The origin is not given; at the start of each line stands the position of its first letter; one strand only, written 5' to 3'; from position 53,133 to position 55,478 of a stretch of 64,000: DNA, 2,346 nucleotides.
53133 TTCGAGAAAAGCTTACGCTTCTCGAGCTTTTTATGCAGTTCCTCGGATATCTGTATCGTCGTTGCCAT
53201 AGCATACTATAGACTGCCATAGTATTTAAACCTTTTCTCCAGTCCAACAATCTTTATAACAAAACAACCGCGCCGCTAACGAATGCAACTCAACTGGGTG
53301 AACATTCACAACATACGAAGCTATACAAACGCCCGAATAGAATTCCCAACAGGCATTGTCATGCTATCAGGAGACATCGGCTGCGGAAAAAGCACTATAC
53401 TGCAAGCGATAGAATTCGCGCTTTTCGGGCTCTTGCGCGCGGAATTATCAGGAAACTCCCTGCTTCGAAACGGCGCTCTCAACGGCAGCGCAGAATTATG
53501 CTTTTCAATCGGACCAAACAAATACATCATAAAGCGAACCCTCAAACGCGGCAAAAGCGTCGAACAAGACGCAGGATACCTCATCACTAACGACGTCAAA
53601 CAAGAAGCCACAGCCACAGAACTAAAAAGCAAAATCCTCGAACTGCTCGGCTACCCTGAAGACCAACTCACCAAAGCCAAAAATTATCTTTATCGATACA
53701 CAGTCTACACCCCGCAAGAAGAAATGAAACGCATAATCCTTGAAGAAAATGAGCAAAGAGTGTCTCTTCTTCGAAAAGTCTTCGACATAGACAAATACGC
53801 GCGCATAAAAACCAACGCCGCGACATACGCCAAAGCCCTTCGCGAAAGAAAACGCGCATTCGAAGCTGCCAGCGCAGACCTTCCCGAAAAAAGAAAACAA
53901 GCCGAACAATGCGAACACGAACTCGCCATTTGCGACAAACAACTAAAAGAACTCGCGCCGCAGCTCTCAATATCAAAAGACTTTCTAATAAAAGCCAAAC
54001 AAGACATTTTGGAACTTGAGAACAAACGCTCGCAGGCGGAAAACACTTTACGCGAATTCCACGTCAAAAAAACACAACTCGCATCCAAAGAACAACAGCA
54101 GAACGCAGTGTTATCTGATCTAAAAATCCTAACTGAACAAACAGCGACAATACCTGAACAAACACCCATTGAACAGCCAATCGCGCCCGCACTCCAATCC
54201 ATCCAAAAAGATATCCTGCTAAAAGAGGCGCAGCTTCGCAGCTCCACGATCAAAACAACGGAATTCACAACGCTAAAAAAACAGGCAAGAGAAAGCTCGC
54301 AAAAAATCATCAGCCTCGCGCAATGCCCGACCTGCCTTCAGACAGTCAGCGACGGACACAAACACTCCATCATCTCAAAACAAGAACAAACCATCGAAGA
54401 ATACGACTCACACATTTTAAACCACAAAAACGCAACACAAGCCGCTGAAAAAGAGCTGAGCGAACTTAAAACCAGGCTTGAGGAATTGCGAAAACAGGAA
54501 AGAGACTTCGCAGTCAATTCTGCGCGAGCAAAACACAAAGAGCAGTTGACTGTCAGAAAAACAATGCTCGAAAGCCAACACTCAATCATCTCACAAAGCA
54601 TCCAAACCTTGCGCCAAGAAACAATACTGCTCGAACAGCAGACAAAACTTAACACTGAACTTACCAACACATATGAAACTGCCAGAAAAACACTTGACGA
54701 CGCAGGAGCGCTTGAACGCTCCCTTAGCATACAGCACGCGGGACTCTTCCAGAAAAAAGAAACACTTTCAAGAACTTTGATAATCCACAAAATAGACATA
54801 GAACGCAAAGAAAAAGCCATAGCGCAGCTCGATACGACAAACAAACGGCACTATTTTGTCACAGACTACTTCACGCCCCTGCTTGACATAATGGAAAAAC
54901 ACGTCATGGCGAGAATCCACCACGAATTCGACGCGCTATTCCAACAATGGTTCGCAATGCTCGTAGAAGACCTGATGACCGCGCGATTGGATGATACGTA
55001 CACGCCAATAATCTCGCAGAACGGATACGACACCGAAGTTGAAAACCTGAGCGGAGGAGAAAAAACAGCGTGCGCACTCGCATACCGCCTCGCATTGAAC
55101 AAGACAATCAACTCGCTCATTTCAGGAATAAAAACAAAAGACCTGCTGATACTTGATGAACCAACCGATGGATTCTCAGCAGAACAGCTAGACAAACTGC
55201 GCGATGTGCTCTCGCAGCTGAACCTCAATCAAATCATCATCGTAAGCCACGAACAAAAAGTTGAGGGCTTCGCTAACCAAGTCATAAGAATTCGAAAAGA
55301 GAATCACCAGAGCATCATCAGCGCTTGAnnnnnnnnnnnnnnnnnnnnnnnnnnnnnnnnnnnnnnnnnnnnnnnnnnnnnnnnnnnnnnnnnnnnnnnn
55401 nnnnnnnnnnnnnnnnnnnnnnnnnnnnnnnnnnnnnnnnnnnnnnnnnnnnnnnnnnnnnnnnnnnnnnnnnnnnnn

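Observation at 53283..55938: A short Rad50-like zinc-hook ATPase lacks an adjacent Mre11 and is convergent with a SpoT/Mesh1-type HD hydrolase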

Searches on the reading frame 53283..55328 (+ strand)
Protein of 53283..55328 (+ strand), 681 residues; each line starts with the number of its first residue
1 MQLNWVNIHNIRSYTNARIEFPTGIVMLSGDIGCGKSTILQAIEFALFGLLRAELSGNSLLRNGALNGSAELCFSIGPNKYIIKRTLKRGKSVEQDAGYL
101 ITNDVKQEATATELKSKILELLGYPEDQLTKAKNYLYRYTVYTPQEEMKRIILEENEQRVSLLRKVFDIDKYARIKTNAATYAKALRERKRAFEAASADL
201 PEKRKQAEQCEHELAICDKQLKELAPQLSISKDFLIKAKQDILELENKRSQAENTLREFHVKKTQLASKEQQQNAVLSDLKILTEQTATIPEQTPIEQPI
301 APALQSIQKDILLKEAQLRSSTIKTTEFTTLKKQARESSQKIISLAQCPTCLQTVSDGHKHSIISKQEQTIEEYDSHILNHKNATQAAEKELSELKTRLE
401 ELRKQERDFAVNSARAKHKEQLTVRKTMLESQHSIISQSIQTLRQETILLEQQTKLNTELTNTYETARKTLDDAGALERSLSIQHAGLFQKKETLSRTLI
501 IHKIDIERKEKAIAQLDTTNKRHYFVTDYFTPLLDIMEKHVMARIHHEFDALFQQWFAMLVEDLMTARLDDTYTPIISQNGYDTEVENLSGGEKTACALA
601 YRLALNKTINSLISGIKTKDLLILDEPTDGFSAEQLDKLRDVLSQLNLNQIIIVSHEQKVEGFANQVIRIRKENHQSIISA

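Call 3: search_protein_families(library=pfam, proteins=[window:53283-55328:+], max_evalue=0.01)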
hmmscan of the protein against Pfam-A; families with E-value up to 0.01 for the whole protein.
window:53283-55328:+ (681 aa): 6 families
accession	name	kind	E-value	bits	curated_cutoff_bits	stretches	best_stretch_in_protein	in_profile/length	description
PF13476.12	AAA_23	-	4.2e-15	57.4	27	1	7-221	3-200/201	AAA domain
PF02463.25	SMC_N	-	3.8e-14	53.1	40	1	4-675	3-216/220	RecF/RecN/SMC N terminal domain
PF13304.12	AAA_21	-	1.7e-05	25.5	27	1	516-657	206-299/304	AAA domain, putative AbiEii toxin, Type IV TA system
PF13555.12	AAA_29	-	5.3e-05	23.3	27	1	6-49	4-48/61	P-loop containing region of AAA domain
PF13175.12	AAA_15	-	0.00081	19.5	32.1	1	1-260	1-264/374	AAA ATPase domain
PF13558.12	SbcC_Walker_B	-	0.00093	19.8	27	1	583-644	27-89/90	SbcC/RAD50-like, Walker B motif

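Call 4: search_protein_families(library=ncbifam, proteins=[window:53283-55328:+], max_evalue=0.01)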
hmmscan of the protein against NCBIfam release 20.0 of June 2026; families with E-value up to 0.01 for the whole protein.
window:53283-55328:+ (681 aa): 31 families (the best 25 are shown)
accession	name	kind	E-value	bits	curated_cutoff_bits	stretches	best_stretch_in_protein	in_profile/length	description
NF003034.1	PRK03918.1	equivalog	4e-37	127.7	700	2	1-281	1-269/878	DNA double-strand break repair ATPase Rad50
NF002244.0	PRK01156.1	equivalog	1.3e-35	122.8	847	2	3-276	3-275/895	DNA double-strand break repair ATPase Rad50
NF002572.0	PRK02224.1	equivalog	3.6e-29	101.7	1087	2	1-124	1-124/888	DNA double-strand break repair ATPase Rad50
NF041035.1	Rad50_Halo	equivalog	3.7e-28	98.4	1000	3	1-122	1-122/883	DNA double-strand break repair ATPase Rad50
NF041034.1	Rad50_Sulf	equivalog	4.4e-27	94.3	1000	2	578-679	769-866/872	DNA double-strand break repair ATPase Rad50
NF045487.1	ASRP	equivalog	8.9e-22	77.4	300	1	17-610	8-553/593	archaea-specific SMC-related protein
TIGR00618.1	sbcc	subfamily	4.3e-14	51.4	478.5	2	7-189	7-196/1043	exonuclease subunit SbcC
NF053563.1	Rkd4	equivalog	4.1e-10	38.4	860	1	3-186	3-177/747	arcadin-4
NF045780.1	TrlF_fam_ATP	equivalog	1e-08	34.4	350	1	33-626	319-851/944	TrlF family AAA-like ATPase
TIGR02857.1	CydD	equivalog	3.5e-07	29.6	435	1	583-669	453-528/529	thiol reductant ABC exporter subunit CydD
NF041751.2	sbcc_Staph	equivalog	2.9e-06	25.6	920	1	26-518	30-510/1007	exonuclease subunit SbcC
TIGR01166.1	cbiO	subfamily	9.6e-06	25.2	211.8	1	560-657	99-186/190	cobalt ABC transporter, ATP-binding protein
TIGR03608.1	L_ocin_972_ABC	subfamily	1e-05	25.1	254.85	1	583-670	129-206/206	putative bacteriocin export ABC transporter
TIGR02868.1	CydC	equivalog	2.2e-05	23.3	329.05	1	579-657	458-529/530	thiol reductant ABC exporter subunit CydC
TIGR02982.1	heterocyst_DevA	subfamily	2.6e-05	23.9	295.8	0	576-671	129-215/220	ABC exporter ATP-binding subunit, DevA family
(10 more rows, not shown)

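Call 10: find_homologous_proteins(query=window:53283-55328:+, max_evalue=0.00001)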
Query window:53283-55328:+ (681 aa): 2241 proteins with E <= 0.00001 among 8000 candidates; the best 120 are listed.
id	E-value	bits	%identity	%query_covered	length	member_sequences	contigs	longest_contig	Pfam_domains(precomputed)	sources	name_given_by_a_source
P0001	0.0e+0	1396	100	96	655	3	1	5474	PF13476.13,PF02463.26,PF13304.13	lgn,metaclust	metaclust:\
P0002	2.8e-232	791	58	100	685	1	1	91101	PF13175.13,PF13476.13,PF02463.26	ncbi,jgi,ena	-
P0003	9.5e-232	789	59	100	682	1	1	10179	PF13175.13,PF13476.13,PF02463.26,PF13304.13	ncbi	-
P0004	3.0e-231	787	57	100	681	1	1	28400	PF13175.13,PF13476.13,PF13555.13,PF02463.26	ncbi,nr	ncbi:AAA family ATPase [Candidatus Woesearchaeota archaeon]|nr:AAA family ATPase [Candidatus Woesear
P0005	7.2e-231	786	57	100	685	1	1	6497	PF13175.13,PF13476.13,PF02463.26,PF13304.13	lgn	-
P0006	2.5e-230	784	57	100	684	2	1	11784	PF13175.13,PF13476.13,PF02463.26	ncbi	-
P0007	7.1e-229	780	57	100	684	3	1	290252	PF13175.13,PF13476.13,PF02463.26,PF13304.13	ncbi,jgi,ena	-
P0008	1.0e-228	779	56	100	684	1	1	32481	PF13175.13,PF13476.13,PF02463.26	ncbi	-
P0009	4.3e-228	777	56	100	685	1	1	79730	PF13175.13,PF13476.13,PF02463.26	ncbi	-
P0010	5.6e-228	777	56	100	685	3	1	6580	PF13175.13,PF13476.13,PF13555.13,PF02463.26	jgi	jgi:exonuclease SbcC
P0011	1.2e-227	776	56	100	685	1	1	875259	PF13175.13,PF13476.13,PF02463.26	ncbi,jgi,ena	-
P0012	2.1e-226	771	56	100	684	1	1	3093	PF13175.13,PF13476.13,PF02463.26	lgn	-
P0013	7.2e-226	770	56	100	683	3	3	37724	PF13175.13,PF13476.13,PF02463.26,PF13304.13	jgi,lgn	jgi:exonuclease SbcC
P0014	2.2e-225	768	55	100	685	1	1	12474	PF13175.13,PF13476.13,PF02463.26,PF13304.13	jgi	-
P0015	7.3e-225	766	55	100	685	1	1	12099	PF13175.13,PF13476.13,PF02463.26,PF13304.13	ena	-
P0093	6.7e-157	542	43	99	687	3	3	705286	PF13175.13,PF13476.13,PF13555.13,PF02463.26,PF13304.13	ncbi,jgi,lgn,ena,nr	ncbi:AAA family ATPase [Candidatus Woesearchaeota archaeon]|nr:AAA family ATPase [Candidatus Woesear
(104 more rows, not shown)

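Call 13: find_encoding_contigs(protein=P0011, flank=8000, max_places=3)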
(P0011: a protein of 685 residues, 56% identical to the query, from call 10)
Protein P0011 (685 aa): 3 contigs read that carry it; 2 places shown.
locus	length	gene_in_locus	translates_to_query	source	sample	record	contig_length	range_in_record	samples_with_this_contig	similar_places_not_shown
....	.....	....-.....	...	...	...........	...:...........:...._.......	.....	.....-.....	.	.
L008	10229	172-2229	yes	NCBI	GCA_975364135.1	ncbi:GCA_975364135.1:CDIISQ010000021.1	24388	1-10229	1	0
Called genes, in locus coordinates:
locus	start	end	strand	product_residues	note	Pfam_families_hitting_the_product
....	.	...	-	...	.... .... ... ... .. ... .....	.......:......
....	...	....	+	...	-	-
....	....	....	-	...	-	-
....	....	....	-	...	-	-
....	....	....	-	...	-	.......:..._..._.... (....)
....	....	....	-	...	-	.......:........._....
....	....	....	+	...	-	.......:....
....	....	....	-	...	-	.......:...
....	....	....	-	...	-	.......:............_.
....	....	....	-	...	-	-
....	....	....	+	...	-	-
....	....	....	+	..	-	-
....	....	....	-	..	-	-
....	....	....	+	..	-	-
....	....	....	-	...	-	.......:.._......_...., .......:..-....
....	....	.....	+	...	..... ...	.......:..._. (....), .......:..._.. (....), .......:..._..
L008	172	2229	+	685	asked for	PF02463:SMC_N (weak), PF13175:AAA_15 (weak), PF13476:AAA_23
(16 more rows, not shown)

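Call 14: find_encoding_contigs(protein=P0093, flank=8000, max_places=3)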
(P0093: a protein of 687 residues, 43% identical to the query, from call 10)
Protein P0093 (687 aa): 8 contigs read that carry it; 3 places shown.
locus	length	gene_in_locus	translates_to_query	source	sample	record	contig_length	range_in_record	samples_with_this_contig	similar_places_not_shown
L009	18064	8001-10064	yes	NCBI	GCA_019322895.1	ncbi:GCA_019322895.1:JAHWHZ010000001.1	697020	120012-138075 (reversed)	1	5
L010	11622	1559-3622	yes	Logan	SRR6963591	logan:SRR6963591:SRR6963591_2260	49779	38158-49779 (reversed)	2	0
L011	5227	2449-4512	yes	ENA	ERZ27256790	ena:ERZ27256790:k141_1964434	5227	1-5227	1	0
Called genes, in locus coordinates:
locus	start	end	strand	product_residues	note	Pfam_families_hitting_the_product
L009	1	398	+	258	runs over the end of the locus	PF01041:DegT_DnrJ_EryC1 (weak), PF27296:MJ1341_C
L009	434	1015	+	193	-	-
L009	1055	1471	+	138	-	PF07282:Cas12f1-like_TNB (faint), PF07754:Ribosomal_aS21 (faint), PF13248:Zn_ribbon_3 (faint), PF24441:DUF7560 (faint), PF26408:DUF8106 (faint)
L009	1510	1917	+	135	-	-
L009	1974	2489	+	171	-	PF06414:Zeta_toxin, PF07931:CPT (weak), PF08433:KTI12 (weak), PF13238:AAA_18, PF13671:AAA_33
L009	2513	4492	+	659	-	PF00133:tRNA-synt_1, PF01406:tRNA-synt_1e (faint), PF09334:tRNA-synt_1g, PF00133:tRNA-synt_1, PF08264:Anticodon_1, PF19303:Anticodon_3 (weak), PF01588:tRNA_bind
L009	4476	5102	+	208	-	PF07314:Lit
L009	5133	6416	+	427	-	PF05345:He_PIG (faint), PF17963:Big_9 (faint), PF18911:PKD_4 (faint), PF13927:Ig_3 (faint), PF18981:InlK_D3 (faint), PF10989:DUF2808 (faint), PF00801:PKD (weak), PF17803:Cadherin_4 (weak), +2 more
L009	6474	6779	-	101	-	-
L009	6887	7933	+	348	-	PF00990:GGDEF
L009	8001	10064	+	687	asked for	PF02463:SMC_N (weak), PF13175:AAA_15 (weak), PF13476:AAA_23, PF13555:AAA_29 (weak), PF13304:AAA_21 (weak)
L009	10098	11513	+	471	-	-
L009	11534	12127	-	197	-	-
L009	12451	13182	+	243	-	-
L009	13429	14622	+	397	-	-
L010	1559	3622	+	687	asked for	PF02463:SMC_N (weak), PF13175:AAA_15 (weak), PF13476:AAA_23, PF13555:AAA_29 (weak), PF13304:AAA_21 (weak)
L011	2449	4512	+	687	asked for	PF02463:SMC_N (weak), PF13175:AAA_15 (weak), PF13476:AAA_23, PF13555:AAA_29 (weak), PF13304:AAA_21 (weak)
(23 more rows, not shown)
